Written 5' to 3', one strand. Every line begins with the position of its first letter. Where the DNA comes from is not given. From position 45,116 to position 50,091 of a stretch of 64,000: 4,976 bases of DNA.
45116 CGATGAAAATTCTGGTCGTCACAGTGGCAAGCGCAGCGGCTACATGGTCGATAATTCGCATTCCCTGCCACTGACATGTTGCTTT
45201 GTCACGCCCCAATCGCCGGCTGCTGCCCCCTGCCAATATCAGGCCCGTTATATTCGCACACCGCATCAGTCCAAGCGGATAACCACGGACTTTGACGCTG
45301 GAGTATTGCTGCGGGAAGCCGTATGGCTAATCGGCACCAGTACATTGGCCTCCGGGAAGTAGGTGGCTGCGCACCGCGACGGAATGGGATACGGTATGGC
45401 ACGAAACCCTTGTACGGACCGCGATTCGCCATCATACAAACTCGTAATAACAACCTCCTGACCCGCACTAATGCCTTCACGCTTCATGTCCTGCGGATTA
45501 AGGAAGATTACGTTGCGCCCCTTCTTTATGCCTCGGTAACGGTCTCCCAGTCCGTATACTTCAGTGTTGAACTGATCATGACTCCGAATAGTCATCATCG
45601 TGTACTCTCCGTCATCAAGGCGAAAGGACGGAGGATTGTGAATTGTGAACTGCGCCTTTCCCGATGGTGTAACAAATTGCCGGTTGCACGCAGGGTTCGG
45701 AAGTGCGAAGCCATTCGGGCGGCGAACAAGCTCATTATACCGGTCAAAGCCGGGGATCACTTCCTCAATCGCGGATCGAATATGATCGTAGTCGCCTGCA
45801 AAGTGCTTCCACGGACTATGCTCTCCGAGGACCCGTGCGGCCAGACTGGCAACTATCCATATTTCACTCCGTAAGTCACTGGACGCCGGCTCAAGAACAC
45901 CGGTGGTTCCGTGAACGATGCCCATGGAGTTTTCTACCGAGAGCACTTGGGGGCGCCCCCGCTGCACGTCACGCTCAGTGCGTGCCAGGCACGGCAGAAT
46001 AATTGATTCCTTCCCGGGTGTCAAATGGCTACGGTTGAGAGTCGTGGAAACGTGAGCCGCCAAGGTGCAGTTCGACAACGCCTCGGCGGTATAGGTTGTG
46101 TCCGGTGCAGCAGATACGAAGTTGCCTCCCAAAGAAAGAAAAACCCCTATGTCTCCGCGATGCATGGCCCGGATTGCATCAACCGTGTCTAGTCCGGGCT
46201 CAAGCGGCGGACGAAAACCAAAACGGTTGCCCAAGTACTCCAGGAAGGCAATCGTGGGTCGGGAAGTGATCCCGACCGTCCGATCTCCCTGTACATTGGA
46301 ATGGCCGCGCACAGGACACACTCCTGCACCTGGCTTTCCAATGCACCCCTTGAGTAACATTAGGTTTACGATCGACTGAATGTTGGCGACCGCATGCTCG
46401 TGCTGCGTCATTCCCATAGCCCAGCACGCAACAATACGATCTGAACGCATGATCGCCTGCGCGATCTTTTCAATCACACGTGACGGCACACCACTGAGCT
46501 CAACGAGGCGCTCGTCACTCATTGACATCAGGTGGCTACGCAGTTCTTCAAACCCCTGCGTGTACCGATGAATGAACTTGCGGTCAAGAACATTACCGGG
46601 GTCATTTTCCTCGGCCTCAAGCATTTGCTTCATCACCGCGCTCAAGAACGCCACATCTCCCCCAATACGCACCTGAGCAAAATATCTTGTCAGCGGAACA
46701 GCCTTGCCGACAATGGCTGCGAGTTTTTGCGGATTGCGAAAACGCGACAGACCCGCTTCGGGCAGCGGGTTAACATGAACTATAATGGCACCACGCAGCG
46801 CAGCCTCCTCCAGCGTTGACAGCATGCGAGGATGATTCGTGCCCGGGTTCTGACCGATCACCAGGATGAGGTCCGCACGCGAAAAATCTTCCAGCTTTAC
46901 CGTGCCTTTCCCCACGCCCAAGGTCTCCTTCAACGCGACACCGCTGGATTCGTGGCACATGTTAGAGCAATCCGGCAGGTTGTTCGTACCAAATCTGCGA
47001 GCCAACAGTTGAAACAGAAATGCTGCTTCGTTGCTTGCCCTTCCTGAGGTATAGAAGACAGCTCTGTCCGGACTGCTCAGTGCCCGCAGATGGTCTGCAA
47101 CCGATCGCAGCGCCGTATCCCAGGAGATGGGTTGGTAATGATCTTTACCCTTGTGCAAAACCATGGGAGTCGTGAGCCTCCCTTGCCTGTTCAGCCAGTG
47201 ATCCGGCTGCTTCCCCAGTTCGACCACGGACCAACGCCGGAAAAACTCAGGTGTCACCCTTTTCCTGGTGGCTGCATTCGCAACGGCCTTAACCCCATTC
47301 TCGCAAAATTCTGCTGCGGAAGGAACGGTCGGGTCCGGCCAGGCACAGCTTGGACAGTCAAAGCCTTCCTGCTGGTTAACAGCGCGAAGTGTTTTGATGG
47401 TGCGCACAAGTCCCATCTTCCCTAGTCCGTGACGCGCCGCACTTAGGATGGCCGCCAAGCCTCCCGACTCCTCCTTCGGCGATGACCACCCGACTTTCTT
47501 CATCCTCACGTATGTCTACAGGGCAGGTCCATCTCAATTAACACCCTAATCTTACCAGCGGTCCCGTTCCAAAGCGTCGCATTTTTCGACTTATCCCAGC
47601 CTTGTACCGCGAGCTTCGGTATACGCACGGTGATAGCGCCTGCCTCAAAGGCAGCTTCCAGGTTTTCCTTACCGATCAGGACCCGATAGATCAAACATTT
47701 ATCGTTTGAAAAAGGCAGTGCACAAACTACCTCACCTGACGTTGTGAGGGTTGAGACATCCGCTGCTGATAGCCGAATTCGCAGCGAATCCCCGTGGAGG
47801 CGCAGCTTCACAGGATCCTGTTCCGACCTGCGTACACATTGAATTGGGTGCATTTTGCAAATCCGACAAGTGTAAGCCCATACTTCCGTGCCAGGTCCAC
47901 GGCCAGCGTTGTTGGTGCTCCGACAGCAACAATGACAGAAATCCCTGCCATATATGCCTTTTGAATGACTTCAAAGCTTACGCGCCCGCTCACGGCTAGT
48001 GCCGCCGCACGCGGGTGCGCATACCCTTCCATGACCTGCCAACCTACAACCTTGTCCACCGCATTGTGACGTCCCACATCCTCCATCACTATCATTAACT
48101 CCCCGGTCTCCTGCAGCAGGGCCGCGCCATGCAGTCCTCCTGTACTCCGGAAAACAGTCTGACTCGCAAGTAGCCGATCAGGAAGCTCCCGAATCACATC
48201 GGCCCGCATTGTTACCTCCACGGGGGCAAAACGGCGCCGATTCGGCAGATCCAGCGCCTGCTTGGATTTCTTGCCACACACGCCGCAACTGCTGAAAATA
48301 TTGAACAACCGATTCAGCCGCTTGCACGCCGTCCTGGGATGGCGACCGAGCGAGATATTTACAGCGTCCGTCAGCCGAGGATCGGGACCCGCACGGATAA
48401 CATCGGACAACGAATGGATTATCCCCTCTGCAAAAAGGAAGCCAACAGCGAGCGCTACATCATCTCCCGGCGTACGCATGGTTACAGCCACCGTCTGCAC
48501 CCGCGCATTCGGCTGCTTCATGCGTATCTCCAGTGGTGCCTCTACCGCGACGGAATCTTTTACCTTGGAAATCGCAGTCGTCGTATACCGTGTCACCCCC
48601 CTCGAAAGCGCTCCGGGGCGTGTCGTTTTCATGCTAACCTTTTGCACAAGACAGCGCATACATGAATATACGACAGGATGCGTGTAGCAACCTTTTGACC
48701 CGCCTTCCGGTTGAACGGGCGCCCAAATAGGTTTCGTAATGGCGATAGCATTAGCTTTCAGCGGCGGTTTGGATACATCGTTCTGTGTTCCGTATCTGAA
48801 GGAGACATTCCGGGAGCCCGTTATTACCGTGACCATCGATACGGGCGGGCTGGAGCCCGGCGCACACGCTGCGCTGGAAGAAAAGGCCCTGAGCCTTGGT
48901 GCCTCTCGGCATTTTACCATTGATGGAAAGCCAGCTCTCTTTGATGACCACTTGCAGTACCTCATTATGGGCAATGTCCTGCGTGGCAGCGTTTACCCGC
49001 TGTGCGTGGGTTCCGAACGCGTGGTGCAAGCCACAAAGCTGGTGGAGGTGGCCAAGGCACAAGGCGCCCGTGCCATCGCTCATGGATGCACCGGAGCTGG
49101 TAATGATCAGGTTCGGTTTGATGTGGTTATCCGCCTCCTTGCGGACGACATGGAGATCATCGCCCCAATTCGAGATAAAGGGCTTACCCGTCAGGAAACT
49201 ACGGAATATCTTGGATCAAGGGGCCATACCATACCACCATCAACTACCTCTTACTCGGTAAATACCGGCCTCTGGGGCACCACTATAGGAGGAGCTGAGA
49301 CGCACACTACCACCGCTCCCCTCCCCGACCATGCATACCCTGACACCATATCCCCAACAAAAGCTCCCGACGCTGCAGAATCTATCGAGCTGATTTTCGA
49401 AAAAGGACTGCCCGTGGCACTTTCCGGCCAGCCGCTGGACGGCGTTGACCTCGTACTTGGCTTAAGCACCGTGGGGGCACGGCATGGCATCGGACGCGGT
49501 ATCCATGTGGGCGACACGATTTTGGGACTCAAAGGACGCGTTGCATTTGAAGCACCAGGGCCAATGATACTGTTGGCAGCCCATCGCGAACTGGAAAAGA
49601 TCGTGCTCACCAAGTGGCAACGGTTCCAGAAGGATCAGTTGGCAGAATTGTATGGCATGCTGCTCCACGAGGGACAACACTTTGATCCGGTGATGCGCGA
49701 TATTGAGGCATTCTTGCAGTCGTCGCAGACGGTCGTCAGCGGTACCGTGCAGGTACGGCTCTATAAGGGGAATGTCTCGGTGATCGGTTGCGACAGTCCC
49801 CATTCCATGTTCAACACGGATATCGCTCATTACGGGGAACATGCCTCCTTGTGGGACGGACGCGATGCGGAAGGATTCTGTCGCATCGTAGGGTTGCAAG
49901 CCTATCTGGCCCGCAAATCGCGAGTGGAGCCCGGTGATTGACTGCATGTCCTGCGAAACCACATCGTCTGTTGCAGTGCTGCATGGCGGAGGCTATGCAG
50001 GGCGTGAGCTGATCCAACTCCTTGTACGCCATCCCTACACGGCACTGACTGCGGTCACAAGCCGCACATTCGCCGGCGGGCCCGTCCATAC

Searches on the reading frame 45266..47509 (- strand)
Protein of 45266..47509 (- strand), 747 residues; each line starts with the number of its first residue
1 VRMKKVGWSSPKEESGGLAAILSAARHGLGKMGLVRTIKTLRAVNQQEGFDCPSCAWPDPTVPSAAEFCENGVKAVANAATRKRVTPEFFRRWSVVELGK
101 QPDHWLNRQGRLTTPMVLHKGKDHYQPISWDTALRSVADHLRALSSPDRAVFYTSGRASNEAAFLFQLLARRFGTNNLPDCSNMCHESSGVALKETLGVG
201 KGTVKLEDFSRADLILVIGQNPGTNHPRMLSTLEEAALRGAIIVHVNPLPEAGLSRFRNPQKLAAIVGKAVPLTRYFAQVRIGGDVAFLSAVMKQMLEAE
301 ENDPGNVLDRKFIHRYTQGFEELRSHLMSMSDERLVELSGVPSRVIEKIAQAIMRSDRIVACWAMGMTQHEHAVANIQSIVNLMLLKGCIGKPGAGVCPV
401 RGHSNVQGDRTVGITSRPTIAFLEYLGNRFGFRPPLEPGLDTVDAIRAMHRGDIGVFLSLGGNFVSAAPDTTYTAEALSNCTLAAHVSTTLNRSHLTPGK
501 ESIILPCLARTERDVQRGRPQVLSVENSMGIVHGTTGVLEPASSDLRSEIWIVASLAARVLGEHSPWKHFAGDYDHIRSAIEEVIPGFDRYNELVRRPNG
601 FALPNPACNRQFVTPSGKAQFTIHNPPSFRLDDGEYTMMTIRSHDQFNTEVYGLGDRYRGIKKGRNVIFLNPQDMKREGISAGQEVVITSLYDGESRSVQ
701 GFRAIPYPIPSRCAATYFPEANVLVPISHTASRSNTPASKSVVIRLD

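Call 23: search_protein_families(library=pfam, proteins=[window:45266-47509:-], max_evalue=0.001)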
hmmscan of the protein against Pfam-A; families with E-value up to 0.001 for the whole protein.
window:45266-47509:- (747 aa): 2 families
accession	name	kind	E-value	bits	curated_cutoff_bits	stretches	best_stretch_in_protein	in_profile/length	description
PF00384.28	Molybdopterin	-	1.9e-22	80.2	24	1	111-513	1-316/353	Molybdopterin oxidoreductase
PF01568.27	Molydop_binding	-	3.4e-08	34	26.8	1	637-742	2-109/110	Molydopterin dinucleotide binding domain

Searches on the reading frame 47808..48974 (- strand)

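Call 23: search_protein_families(library=pfam, proteins=[window:47808-48974:-], max_evalue=0.001)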
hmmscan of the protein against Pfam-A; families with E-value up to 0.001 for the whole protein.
window:47808-48974:- (388 aa): 1 family
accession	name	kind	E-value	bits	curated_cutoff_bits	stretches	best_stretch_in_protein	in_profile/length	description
PF02634.21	FdhD-NarQ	-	7.3e-63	212.9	27.2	1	144-387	2-236/237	FdhD/NarQ family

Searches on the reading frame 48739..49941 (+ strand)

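Call 23: search_protein_families(library=pfam, proteins=[window:48739-49941:+], max_evalue=0.001)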
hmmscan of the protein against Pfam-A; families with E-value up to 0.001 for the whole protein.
window:48739-49941:+ (400 aa): 2 families
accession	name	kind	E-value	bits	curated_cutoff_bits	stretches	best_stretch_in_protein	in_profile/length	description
PF20979.2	Arginosuc_syn_C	-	1.6e-50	172.2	27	1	172-389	1-217/219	Arginosuccinate synthase C-terminal domain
PF00764.25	Arginosuc_synth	-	5.7e-42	143.9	27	1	3-160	2-158/162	Arginosuccinate synthase N-terminal HUP domain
